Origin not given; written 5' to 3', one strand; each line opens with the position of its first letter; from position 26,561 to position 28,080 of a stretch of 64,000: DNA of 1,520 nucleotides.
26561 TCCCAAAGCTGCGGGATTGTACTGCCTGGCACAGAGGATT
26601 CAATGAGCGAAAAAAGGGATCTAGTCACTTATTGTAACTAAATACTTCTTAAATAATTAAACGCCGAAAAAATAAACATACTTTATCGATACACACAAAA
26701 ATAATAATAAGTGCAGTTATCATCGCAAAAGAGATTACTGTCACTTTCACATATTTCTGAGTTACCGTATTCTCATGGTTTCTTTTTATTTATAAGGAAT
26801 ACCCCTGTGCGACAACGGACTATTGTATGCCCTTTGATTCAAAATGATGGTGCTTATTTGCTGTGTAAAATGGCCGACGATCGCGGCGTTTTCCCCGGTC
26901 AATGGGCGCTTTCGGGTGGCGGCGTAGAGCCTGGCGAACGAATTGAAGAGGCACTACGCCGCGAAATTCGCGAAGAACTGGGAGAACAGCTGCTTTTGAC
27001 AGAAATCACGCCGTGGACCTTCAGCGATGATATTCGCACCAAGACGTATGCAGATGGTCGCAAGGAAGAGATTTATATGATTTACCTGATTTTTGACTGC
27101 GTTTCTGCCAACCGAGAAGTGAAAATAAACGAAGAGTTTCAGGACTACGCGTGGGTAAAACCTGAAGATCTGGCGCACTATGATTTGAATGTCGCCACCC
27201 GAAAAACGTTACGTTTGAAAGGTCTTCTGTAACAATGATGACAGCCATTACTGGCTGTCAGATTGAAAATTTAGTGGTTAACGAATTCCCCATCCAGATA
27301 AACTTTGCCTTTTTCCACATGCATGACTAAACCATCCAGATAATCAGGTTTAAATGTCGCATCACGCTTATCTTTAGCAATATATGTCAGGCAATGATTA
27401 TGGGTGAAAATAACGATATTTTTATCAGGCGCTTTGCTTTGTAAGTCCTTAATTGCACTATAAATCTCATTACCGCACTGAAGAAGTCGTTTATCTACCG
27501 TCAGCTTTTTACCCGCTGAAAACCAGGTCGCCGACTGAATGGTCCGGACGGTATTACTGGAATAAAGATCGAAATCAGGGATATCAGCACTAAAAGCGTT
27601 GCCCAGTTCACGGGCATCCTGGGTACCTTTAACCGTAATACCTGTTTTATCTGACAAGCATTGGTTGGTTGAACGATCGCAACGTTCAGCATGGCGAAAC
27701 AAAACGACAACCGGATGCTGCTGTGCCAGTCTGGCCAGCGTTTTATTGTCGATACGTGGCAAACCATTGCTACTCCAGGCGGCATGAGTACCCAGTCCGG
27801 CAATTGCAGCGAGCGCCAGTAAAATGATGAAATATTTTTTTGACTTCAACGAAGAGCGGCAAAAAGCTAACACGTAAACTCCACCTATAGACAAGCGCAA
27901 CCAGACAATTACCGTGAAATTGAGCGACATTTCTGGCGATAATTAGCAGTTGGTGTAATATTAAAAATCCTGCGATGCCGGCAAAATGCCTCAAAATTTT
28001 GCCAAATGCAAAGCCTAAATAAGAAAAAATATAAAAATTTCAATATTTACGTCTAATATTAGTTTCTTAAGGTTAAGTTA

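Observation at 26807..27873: Non-ATG (GTG) initiation inferred for both nudI and ais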

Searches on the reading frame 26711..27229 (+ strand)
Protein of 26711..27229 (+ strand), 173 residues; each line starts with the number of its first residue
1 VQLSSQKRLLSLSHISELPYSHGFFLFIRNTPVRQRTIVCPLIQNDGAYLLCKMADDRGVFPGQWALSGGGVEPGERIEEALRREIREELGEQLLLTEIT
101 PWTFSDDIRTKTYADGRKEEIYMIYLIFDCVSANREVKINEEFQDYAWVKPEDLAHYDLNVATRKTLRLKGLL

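Call 8: search_solved_structures(query=window:26711-27229:+, max_evalue=0.00001, show_alignments=3)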
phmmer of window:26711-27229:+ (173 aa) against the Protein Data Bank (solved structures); distinct sequences matched with E-value up to 0.00001: 10.
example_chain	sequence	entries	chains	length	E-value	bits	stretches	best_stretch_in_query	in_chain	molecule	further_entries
3oga_A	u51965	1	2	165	2e-84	284.7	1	26-173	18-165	Nucleoside triphosphatase nudI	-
3n77_A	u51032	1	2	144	2.3e-81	274.7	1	32-173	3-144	Nucleoside triphosphatase nudI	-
6dt3_A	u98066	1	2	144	2.6e-75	255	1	32-173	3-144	Nucleoside triphosphatase NudI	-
3ees_A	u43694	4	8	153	8.2e-09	38.6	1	38-168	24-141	Probable pyrophosphohydrolase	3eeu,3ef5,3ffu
3r03_A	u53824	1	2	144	1e-07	35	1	39-160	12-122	NUDIX hydrolase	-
3hhj_A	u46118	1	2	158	1.3e-07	34.6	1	37-163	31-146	Mutator mutT protein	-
3grn_A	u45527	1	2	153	1.9e-07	34.1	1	39-154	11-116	MutT related protein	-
3smd_A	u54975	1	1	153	8e-07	32.1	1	61-138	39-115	MutT/NUDIX family protein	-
2rrk_A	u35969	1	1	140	8.7e-07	32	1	37-97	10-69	CTP pyrophosphohydrolase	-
5zrc_A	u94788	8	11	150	2e-06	30.8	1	21-97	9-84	Putative mutator protein MutT2/NUDIX hydrolase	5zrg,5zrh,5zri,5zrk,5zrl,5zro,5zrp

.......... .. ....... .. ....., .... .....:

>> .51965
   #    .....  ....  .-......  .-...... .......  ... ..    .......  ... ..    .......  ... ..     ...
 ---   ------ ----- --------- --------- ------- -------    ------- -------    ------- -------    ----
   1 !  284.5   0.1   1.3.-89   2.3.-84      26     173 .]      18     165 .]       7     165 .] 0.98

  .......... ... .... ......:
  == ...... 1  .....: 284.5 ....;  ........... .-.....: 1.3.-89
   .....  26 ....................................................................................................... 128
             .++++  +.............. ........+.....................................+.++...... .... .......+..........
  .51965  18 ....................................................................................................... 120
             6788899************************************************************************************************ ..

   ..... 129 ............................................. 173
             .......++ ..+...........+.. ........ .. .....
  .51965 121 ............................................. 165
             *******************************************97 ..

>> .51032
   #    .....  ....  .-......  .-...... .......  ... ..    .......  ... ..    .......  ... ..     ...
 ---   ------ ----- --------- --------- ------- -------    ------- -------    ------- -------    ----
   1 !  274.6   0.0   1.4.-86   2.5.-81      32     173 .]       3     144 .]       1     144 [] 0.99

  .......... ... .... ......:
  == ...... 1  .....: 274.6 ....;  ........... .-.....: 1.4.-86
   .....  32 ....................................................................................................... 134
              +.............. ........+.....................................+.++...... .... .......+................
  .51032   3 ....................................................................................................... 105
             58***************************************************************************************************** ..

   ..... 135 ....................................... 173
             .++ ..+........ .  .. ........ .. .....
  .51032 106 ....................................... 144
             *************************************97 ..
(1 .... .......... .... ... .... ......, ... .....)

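Call 47: search_protein_families(library=ncbifam, proteins=[window:26711-27229:+], max_evalue=0.00001)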
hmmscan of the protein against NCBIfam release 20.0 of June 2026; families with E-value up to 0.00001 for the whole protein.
window:26711-27229:+ (173 aa): 7 families
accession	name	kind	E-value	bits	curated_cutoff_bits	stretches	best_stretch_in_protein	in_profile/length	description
NF012016.0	PRK15472.1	equivalog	3.9e-91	302.1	95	1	33-173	1-141/141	nucleoside triphosphatase NudI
NF006530.0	PRK08999.1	equivalog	3e-12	46.2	245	1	41-167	12-125/315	Nudix family hydrolase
NF007834.0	PRK10546.1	equivalog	2.8e-10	40.1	156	1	37-163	5-118/135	pyrimidine (deoxy)nucleoside triphosphate diphosphatase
NF001936.0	PRK00714.1-3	equivalog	1.5e-08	34.7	118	1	61-158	33-134/155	RNA pyrophosphohydrolase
NF002995.0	PRK03759.1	equivalog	8.9e-08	32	127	1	40-156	40-152/185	isopentenyl-diphosphate Delta-isomerase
TIGR00586.1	mutt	equivalog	1.9e-06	27.9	97.9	1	38-93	7-62/129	8-oxo-dGTP diphosphatase MutT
NF008044.0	PRK10776.1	equivalog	6.6e-06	26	148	0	38-165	6-121/130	8-oxo-dGTP diphosphatase MutT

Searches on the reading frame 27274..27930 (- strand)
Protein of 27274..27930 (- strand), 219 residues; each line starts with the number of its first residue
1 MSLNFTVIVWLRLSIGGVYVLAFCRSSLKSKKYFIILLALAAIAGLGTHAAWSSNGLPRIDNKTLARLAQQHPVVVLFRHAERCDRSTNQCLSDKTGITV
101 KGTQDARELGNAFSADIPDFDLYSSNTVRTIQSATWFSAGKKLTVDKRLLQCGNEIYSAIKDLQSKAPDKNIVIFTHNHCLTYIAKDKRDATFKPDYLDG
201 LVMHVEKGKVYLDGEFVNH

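Call 7: find_homologous_proteins(query=window:27274-27930:-, max_evalue=0.00001)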
Query window:27274-27930:- (219 aa): 139 proteins with E <= 0.00001 among 956 candidates; the best 120 are listed.
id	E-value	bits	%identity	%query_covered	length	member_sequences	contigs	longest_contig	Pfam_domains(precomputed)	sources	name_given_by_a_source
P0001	9.3e-142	488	99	100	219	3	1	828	PF00300.28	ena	-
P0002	2.1e-140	484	98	100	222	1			PF00300.28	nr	nr:lipopolysaccharide core heptose(II)-phosphate phosphatase Ais [Escherichia coli]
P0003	1.6e-134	464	97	100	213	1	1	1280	PF00300.28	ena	-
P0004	5.9e-134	462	97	100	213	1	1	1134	PF00300.28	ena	-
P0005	1.4e-133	461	96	100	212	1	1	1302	PF00300.28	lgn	-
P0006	6.7e-128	443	99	91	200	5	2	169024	PF00300.28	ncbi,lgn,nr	ncbi:histidine phosphatase family protein [Escherichia coli]|nr:histidine phosphatase family protein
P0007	8.1e-127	439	98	91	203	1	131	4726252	PF00300.28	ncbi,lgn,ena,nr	ncbi:lipopolysaccharide core heptose(II)-phosphate phosphatase Ais [Escherichia coli]|nr:lipopolysac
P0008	1.6e-126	438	98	91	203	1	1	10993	PF00300.28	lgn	-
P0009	2.1e-126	438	97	91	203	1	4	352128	PF00300.28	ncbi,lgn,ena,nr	ncbi:TPA: histidine phosphatase family protein [Escherichia coli]|nr:histidine phosphatase family pr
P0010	4.0e-126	437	97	91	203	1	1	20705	PF00300.28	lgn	-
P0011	5.5e-126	436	97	91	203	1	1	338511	PF00300.28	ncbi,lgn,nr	ncbi:TPA: histidine phosphatase family protein [Escherichia coli]|nr:histidine phosphatase family pr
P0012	6.2e-126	436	98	91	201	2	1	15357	PF00300.28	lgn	-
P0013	6.4e-126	436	97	91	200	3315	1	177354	PF00300.28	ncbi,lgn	ncbi:TPA: lipopolysaccharide core heptose(II)-phosphate phosphatase Ais [Escherichia coli]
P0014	7.6e-126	436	97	91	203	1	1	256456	PF00300.28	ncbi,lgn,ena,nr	ncbi:histidine phosphatase family protein [Escherichia coli]|nr:histidine phosphatase family protein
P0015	1.1e-125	436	97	91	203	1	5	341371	PF00300.28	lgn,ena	-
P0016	1.4e-125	435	96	91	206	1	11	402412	PF00300.28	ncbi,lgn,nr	ncbi:lipopolysaccharide core heptose(II)-phosphate phosphatase [Escherichia coli]|nr:histidine phosp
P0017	3.3e-125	434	96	91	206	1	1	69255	PF00300.28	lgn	-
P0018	6.5e-125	433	98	91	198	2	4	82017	PF00300.28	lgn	-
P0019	7.7e-125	433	96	91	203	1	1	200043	PF00300.28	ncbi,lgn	ncbi:histidine phosphatase family protein [Escherichia coli]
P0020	8.6e-125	433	99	89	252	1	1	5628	PF00300.28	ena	-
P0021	1.0e-124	432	97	91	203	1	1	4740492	PF00300.28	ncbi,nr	ncbi:histidine phosphatase family protein [Escherichia coli]|nr:histidine phosphatase family protein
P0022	3.1e-122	424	97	91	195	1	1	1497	PF00300.28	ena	-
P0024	5.6e-120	417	96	91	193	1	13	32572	PF00300.28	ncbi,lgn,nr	ncbi:TPA: lipopolysaccharide core heptose(II)-phosphate phosphatase Ais [Shigella sonnei]|nr:lipopol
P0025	8.4e-118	410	91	91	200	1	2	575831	PF00300.28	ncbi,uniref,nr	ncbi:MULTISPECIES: lipopolysaccharide core heptose(II)-phosphate phosphatase Ais [unclassified Esche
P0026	2.9e-117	408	91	91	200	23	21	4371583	PF00300.28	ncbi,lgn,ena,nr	ncbi:TPA: histidine phosphatase family protein [Escherichia coli]|nr:histidine phosphatase family pr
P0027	2.2e-116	405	99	83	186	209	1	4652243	PF00300.28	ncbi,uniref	ncbi:lipopolysaccharide core heptose(II)-phosphate phosphatase Ais [Escherichia coli]|uniref:lipopol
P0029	9.8e-116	403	89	91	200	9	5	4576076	PF00300.28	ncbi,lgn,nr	ncbi:histidine phosphatase family protein [Escherichia coli]|nr:histidine phosphatase family protein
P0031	6.6e-115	400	89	91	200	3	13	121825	PF00300.28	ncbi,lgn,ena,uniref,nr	ncbi:histidine phosphatase family protein [Escherichia sp. MR]|uniref:lipopolysaccharide core heptos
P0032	6.8e-115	400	89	91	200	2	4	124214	PF00300.28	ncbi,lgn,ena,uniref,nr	ncbi:lipopolysaccharide core heptose(II)-phosphate phosphatase Ais [Escherichia marmotae]|uniref:his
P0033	5.5e-114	397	92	88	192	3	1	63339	PF00300.28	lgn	-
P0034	6.2e-114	397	88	91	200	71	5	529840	PF00300.28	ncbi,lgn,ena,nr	ncbi:lipopolysaccharide core heptose(II)-phosphate phosphatase Ais [Escherichia marmotae]|nr:lipopol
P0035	5.3e-113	394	91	88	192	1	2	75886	PF00300.28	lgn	-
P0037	7.4e-110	384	89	88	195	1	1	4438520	PF00300.28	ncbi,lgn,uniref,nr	ncbi:lipopolysaccharide core heptose(II)-phosphate phosphatase Ais [Escherichia coli]|uniref:lipopol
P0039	9.6e-109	380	89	91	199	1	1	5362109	PF00300.28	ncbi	-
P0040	2.3e-106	372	99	76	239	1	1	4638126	PF00300.28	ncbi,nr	ncbi:putative LPS core heptose(II)-phosphate phosphatase [Escherichia coli K-12]|nr:putative LPS cor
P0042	8.3e-104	364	99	74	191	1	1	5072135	PF00300.28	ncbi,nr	ncbi:histidine phosphatase family protein [Escherichia coli]|nr:histidine phosphatase family protein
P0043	6.4e-103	361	96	76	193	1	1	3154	PF00300.28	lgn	-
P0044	4.1e-97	342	91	77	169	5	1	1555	PF00300.28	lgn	-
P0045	8.9e-93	328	74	88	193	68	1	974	PF00300.28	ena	-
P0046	2.8e-91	323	75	87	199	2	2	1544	PF00300.28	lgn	-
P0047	8.8e-91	321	99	65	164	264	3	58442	PF00300.28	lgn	-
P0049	2.9e-88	313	72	87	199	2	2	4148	PF00300.28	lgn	-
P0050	2.7e-86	307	70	90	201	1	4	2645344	PF00300.28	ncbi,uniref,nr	ncbi:histidine phosphatase family protein [Citrobacter amalonaticus]|uniref:Histidine phosphatase fa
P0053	9.6e-84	298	67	91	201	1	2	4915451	PF00300.28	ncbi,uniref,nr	ncbi:histidine phosphatase family protein [Citrobacter enshiensis]|uniref:Histidine phosphatase fami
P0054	1.1e-82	295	68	91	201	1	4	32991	PF00300.28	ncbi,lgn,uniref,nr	ncbi:histidine phosphatase family protein [Citrobacter sp. Awk 4]|uniref:histidine phosphatase famil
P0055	1.4e-82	295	67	91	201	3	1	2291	PF00300.28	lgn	-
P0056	1.9e-82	294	66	91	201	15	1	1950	PF00300.28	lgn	-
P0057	3.7e-82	293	67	91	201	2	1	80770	PF00300.28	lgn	-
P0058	5.1e-82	293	67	90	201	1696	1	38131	PF00300.28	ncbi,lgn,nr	ncbi:histidine phosphatase family protein [Salmonella enterica subsp. enterica serovar Mbandaka]|nr:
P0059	5.7e-82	293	98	61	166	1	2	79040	PF00300.28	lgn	-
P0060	2.0e-81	291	67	90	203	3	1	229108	PF00300.28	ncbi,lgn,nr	ncbi:TPA: histidine phosphatase family protein [Salmonella enterica]|nr:histidine phosphatase family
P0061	3.6e-81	290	83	74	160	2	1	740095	PF00300.28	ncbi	-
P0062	4.1e-81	290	67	87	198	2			PF00300.28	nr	nr:histidine phosphatase family protein [Citrobacter sp. NCU1]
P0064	1.7e-79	285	66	90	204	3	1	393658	PF00300.28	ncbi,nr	ncbi:histidine phosphatase family protein [Salmonella enterica]|nr:lipopolysaccharide core heptose(I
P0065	3.1e-79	284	65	92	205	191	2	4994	PF00300.28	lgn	-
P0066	4.1e-78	280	98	58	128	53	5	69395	PF00300.28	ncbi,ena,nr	ncbi:histidine phosphatase super family protein [Escherichia coli 178900]|nr:histidine phosphatase s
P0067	1.7e-77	278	63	90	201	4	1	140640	PF00300.28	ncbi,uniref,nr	ncbi:lipopolysaccharide core heptose(II)-phosphate phosphatase [Intestinirhabdus alba]|uniref:Lipopo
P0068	1.7e-77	278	66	84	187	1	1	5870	PF00300.28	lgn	-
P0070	7.6e-77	276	66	87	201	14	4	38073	PF00300.28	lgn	-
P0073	1.3e-75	272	64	90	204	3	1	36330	PF00300.28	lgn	-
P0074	1.5e-75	272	66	84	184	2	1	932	PF00300.28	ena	-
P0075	1.8e-75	271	64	87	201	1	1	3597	PF00300.28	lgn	-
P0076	9.8e-75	269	62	90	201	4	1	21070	PF00300.28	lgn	-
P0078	8.7e-74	266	100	55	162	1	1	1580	PF00300.28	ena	-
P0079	3.7e-73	264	61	85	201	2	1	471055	PF00300.28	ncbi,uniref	ncbi:lipopolysaccharide core heptose(II)-phosphate phosphatase [Citrobacter amalonaticus]|uniref:lip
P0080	1.7e-72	262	61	87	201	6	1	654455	PF00300.28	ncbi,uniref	ncbi:histidine phosphatase family protein [Citrobacter tructae]|uniref:histidine phosphatase family 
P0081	1.1e-71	259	94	57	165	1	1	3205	PF00300.28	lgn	-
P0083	2.6e-71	258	94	57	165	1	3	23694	PF00300.28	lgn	-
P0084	3.8e-71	257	93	57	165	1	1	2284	PF00300.28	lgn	-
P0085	6.5e-71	256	93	57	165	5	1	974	PF00300.28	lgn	-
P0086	6.9e-71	256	93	57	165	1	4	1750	PF00300.28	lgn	-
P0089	7.3e-70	253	96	54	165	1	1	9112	PF00300.28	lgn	-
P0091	4.1e-68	247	57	91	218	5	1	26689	PF00300.28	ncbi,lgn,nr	ncbi:TPA: histidine phosphatase family protein [Citrobacter rodentium]|nr:histidine phosphatase fami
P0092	5.8e-68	247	57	89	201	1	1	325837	PF00300.28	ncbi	ncbi:TPA: lipopolysaccharide core heptose(II)-phosphate phosphatase [Citrobacter freundii]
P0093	5.8e-68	247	59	85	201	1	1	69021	PF00300.28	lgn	-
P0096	5.6e-67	244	63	78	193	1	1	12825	PF00300.28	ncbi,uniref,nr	ncbi:Polymyxin resistance protein PmrG [Salmonella enterica subsp. enterica serovar Montevideo str. 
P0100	7.0e-64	234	57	86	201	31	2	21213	PF00300.28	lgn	-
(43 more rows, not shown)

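Call 11: find_related_loci(query=A1, collection=genome_contigs, flank=2500)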
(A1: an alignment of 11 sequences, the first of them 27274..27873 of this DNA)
Query A1 (200 aa) in genome_contigs; peptide patterns used: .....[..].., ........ (x = any residue, [..] = any of these).
63 stretches matched a pattern; 19 encode a relative of the query (tblastn E <= 1e-3); 17 distinct loci.
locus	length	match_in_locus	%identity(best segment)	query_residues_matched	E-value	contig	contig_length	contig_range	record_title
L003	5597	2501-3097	91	1-199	1e-124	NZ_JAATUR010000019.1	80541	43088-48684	Escherichia coli strain SCPM-O-B-8794 19length=80541, whole genome shotgun sequence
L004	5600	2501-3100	95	1-200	3e-120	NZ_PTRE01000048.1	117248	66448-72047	Escherichia sp. MOD1-EC7003 MOD1-EC7003_48_length_117248_cov_116, whole genome shotgun sequence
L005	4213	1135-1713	89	1-193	8e-118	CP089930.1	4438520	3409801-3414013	Escherichia coli strain E69 chromosome, complete genome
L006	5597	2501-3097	89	1-199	1e-116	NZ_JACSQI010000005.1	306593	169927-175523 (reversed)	Escherichia whittamii strain Sa2BVA5 NODE_5_length_306593_cov_8.374623, whole genome shotgun sequence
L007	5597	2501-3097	89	1-199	6e-116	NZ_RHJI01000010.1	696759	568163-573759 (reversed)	Escherichia sp. E1V33 1V33_10_consensus, whole genome shotgun sequence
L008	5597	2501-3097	70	1-198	8e-93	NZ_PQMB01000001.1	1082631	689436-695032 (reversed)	Citrobacter amalonaticus strain S646 scaffold1.1, whole genome shotgun sequence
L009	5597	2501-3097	68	1-198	2e-92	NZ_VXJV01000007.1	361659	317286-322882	Salmonella enterica subsp. diarizonae strain CCUG 30040T contig_0000007, whole genome shotgun sequence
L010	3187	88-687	68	1-199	2e-90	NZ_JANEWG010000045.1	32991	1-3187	Citrobacter sp. Awk 4 510132-22-45, whole genome shotgun sequence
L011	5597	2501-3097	66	1-198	8e-90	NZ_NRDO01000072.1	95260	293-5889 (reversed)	Citrobacter sp. NCU1 contig_72, whole genome shotgun sequence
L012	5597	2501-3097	64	1-198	5e-87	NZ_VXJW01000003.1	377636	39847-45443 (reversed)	Salmonella enterica subsp. arizonae strain CCUG 6322T contig_0000003, whole genome shotgun sequence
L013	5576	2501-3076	67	9-199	7e-87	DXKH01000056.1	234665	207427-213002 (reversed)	MAG TPA_asm: Citrobacter sp. isolate HRGM_Genome_0066 HRGM_Genome_0066_56, whole genome shotgun sequence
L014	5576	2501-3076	66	9-199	6e-84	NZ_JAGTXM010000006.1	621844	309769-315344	Citrobacter amalonaticus strain ku-bf3 scaffold_5, whole genome shotgun sequence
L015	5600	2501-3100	66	1-199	1e-89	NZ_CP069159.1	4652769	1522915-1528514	Citrobacter sp. R56 chromosome, complete genome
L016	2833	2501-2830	82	1-110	1e-58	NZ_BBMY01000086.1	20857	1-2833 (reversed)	Escherichia albertii NBRC 107761 = DSM 17582 strain NBRC 107761, whole genome shotgun sequence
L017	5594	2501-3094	63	1-197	4e-85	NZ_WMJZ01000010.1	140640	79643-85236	Intestinirhabdus alba strain BIT-B35 Scaffold10, whole genome shotgun sequence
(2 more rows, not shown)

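Call 47: search_protein_families(library=ncbifam, proteins=[window:27274-27930:-], max_evalue=0.00001)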
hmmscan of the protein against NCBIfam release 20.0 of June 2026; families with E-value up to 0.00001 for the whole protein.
window:27274-27930:- (219 aa): 2 families
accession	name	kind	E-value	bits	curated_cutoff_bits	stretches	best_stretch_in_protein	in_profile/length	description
NF011945.0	PRK15416.1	subfamily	1.2e-117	390.6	142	1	20-219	1-201/201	lipopolysaccharide core heptose(II)-phosphate phosphatase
NF052369.1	PmrG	equivalog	1.1e-42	145.4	170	1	60-209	8-155/168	lipopolysaccharide core heptose(II)-phosphate phosphatase PmrG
